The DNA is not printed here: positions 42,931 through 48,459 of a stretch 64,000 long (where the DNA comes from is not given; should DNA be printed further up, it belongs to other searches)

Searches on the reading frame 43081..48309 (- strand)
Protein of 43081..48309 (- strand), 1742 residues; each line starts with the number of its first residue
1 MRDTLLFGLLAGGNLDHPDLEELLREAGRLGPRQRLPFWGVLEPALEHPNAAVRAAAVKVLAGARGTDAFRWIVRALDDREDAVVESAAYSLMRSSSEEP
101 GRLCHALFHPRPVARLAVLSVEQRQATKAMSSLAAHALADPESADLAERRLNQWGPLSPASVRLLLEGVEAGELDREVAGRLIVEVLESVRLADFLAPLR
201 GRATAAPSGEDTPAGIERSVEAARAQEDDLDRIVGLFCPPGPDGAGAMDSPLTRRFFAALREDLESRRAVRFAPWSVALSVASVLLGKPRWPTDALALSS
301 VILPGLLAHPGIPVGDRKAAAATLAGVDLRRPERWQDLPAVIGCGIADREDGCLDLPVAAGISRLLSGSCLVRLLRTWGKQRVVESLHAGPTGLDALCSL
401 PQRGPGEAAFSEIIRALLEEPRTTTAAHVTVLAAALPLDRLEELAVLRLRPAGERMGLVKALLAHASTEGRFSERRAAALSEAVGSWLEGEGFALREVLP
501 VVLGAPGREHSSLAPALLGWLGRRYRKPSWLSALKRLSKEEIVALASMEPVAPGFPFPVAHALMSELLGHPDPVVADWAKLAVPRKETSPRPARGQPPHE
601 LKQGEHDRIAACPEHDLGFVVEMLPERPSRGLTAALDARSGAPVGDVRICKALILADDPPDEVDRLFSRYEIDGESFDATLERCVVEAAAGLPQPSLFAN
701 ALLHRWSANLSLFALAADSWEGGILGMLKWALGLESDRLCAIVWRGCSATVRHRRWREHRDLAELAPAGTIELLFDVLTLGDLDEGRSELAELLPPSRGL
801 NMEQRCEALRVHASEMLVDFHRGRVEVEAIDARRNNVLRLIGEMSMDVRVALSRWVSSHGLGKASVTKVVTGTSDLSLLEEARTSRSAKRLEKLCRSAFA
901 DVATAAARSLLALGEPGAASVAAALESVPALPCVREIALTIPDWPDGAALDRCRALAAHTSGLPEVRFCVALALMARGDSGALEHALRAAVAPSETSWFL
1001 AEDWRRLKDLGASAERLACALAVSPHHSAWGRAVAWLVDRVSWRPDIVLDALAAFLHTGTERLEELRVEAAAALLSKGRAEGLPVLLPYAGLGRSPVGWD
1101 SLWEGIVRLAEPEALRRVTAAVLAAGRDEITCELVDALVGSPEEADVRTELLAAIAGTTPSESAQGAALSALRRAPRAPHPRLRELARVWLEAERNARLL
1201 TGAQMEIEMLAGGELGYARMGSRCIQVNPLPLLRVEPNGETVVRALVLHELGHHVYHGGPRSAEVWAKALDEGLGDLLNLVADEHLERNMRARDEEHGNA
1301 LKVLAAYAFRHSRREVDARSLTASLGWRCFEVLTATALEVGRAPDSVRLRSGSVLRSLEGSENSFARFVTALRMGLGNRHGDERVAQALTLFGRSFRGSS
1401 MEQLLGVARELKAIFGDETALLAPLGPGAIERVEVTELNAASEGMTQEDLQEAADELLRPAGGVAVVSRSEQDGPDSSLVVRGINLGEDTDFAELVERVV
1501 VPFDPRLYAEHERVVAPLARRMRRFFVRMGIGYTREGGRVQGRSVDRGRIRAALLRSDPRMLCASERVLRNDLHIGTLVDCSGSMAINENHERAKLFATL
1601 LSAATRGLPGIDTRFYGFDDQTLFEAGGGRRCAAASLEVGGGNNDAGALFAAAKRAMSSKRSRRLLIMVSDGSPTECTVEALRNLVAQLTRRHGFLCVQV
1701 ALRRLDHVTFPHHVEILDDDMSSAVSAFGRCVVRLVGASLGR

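Call 5: search_protein_families(library=pfam, proteins=[window:43081-48309:-], max_evalue=0.01)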
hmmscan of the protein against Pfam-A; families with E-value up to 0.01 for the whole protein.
window:43081-48309:- (1742 aa): 1 family
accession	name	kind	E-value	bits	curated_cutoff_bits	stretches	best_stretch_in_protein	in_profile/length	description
PF13646.12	HEAT_2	-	3.6e-08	34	27.7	1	42-99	4-62/88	HEAT repeats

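Call 21: find_encoding_contigs(protein=window:43081-48309:-, flank=10000, max_places=6)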
Protein window:43081-48309:- (1742 aa): 1 contig read that carries it; 1 place shown.
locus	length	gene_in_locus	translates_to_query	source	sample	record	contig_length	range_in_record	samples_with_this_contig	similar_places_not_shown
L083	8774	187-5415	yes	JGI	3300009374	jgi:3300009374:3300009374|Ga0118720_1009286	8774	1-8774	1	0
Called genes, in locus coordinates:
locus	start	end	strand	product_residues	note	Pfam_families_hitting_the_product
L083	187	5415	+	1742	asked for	PF13646:HEAT_2 (weak)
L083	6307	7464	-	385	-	PF13401:AAA_22 (weak), PF00004:AAA, PF07726:AAA_3 (weak), PF07728:AAA_5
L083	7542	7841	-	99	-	-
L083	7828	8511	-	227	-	PF09414:RNA_ligase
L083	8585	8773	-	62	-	?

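Call 29: find_homologous_proteins(query=window:43081-48309:-, max_evalue=0.00001)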
Query window:43081-48309:- (1742 aa): 17 proteins with E <= 0.00001 among 8000 candidates.
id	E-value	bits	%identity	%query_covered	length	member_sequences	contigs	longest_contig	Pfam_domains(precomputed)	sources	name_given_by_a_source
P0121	0.0e+0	3826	100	100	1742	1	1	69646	PF13646.13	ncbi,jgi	-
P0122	9.5e-221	754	34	100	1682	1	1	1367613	-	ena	-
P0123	9.8e-197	674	33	100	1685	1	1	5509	PF02985.29,PF13646.13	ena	-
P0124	3.5e-188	646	33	100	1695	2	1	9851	-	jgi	jgi:hypothetical protein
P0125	1.7e-185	637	36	64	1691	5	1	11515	-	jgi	jgi:hypothetical protein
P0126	2.7e-183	630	33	100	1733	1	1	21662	PF02985.29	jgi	jgi:hypothetical protein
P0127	9.4e-178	612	35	79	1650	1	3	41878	-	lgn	-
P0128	4.4e-173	596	36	68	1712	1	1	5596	PF13646.13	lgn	-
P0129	3.9e-162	560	33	99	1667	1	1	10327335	PF13646.13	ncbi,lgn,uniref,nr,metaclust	ncbi:vWA domain-containing protein [Sandaracinus amylolyticus]|uniref:Flagellar hook-length control 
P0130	8.8e-160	552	35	70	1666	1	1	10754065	PF05762.21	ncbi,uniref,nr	ncbi:vWA domain-containing protein [Sandaracinus amylolyticus]|uniref:vWA domain-containing protein 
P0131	3.6e-159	550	32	79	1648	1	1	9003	-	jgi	jgi:hypothetical protein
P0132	1.7e-151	524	41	44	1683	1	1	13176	PF13646.13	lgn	-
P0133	5.7e-148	513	30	96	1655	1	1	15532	-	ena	-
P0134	6.7e-146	506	41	44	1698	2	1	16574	-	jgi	-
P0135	7.4e-139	483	32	73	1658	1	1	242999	-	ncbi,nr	ncbi:MAG: hypothetical protein SFX73_29450 [Kofleriaceae bacterium]|nr:hypothetical protein [Kofleri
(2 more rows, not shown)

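Call 30: find_encoding_contigs(protein=P0122, flank=10000, max_places=2)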
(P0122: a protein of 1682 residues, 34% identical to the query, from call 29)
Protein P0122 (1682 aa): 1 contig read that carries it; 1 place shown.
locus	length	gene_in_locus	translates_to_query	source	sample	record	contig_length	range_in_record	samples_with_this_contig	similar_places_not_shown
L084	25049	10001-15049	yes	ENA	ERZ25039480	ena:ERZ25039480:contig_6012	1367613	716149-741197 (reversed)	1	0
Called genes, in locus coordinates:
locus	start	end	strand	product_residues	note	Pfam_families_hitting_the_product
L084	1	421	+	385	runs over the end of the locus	-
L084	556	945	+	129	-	-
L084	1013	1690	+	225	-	-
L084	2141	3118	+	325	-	-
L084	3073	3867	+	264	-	PF00271:Helicase_C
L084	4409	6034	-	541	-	PF00376:MerR (faint), PF08765:Mor (faint), PF13384:HTH_23 (faint), PF13518:HTH_28 (faint), PF13551:HTH_29 (faint), PF04542:Sigma70_r2, PF04545:Sigma70_r4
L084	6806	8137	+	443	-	-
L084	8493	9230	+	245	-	-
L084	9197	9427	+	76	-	-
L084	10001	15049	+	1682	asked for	-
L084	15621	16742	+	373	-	PF00158:Sigma54_activat (faint), PF00004:AAA, PF07726:AAA_3 (weak), PF07728:AAA_5, PF13401:AAA_22 (faint)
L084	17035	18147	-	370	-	PF00730:HhH-GPD, PF14815:NUDIX_4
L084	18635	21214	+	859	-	PF22666:Glyco_hydro_2_N2, PF00703:Glyco_hydro_2, PF17786:Mannosidase_ig, PF17753:Ig_mannosidase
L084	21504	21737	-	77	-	-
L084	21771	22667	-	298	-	PF01936:NYN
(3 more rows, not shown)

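Call 31: find_encoding_contigs(protein=P0129, flank=10000, max_places=2)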
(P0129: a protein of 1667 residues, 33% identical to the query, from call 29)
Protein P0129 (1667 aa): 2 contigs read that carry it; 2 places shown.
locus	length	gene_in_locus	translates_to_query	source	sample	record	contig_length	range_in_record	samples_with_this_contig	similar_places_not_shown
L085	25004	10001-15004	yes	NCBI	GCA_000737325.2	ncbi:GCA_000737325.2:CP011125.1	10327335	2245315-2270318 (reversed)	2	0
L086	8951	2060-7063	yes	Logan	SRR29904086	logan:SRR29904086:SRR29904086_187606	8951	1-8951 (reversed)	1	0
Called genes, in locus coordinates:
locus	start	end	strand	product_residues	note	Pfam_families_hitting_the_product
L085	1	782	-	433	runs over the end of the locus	PF11617:Cu-binding_MopE (weak)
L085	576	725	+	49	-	-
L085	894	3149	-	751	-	PF00378:ECH_1, PF16113:ECH_2, PF02737:3HCDH_N, PF00725:3HCDH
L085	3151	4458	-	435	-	PF00108:Thiolase_N, PF02803:Thiolase_C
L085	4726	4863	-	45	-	-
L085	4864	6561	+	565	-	PF07626:PSD3, PF07637:PSD5, PF07631:PSD4, PF07627:PSCyt3, PF07624:PSD2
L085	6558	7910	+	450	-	PF07586:HXXSHH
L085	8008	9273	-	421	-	PF01594:AI-2E_transport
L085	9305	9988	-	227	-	-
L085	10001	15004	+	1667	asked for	PF13646:HEAT_2 (faint)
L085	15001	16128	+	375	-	PF00158:Sigma54_activat (weak), PF05496:RuvB_N (faint), PF13191:AAA_16 (faint), PF00004:AAA, PF07726:AAA_3 (weak), PF07728:AAA_5, PF13401:AAA_22 (weak)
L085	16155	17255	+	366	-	PF01636:APH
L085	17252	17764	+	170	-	PF01583:APS_kinase, PF08433:KTI12 (weak), PF13671:AAA_33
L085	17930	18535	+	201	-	-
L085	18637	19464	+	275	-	PF10021:PARG_cat_microb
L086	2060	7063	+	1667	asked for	PF13646:HEAT_2 (faint)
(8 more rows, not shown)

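Call 32: find_encoding_contigs(protein=P0135, flank=10000, max_places=2)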
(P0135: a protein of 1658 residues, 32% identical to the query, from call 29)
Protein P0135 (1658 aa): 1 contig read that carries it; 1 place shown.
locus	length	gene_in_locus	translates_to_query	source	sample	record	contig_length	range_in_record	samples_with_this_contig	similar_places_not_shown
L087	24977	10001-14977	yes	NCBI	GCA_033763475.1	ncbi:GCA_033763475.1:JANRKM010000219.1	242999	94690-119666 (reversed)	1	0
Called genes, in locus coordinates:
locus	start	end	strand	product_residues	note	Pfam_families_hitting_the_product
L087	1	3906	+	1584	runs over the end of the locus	PF04310:MukB, PF16330:MukB_hinge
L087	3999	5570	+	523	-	PF03734:YkuD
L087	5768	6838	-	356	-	PF03514:GRAS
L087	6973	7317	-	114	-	-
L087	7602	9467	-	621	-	PF02771:Acyl-CoA_dh_N, PF02770:Acyl-CoA_dh_M, PF00441:Acyl-CoA_dh_1, PF22924:ACOX_C_alpha1, PF12806:Acyl-CoA_dh_C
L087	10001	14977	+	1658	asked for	-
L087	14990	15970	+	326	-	PF17803:Cadherin_4, PF17892:Cadherin_5, PF17963:Big_9, PF17803:Cadherin_4, PF17892:Cadherin_5, PF17963:Big_9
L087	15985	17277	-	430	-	-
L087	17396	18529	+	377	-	PF00004:AAA, PF07726:AAA_3 (weak), PF07728:AAA_5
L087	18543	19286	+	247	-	PF00106:adh_short, PF08659:KR, PF23441:SDR (weak), PF13561:adh_short_C2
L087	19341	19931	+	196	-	-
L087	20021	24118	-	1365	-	PF14559:TPR_19 (faint), PF13414:TPR_11 (faint), PF13431:TPR_17 (faint), PF00515:TPR_1 (faint), PF07719:TPR_2 (faint)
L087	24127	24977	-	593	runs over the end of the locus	-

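Call 45: find_encoding_contigs(protein=P0138, flank=6000, max_places=3)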
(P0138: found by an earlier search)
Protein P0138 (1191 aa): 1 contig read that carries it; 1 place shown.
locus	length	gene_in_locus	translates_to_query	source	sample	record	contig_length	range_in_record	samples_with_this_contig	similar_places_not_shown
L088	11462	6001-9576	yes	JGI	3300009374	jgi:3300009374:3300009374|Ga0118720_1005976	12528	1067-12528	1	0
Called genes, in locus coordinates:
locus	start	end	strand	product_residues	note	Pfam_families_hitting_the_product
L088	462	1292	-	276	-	PF00857:Isochorismatase (faint)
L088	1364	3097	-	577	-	PF00069:Pkinase, PF07714:PK_Tyr_Ser-Thr, PF00069:Pkinase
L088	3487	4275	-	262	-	-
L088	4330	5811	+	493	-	-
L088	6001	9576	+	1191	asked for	PF02811:PHP, PF07733:DNA_pol3_alpha, PF17657:DNA_pol3_finger, PF14579:HHH_6, PF01336:tRNA_anti-codon (faint)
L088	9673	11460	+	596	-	?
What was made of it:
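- A full-length DnaE1 is present in the same metagenome (call 45).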
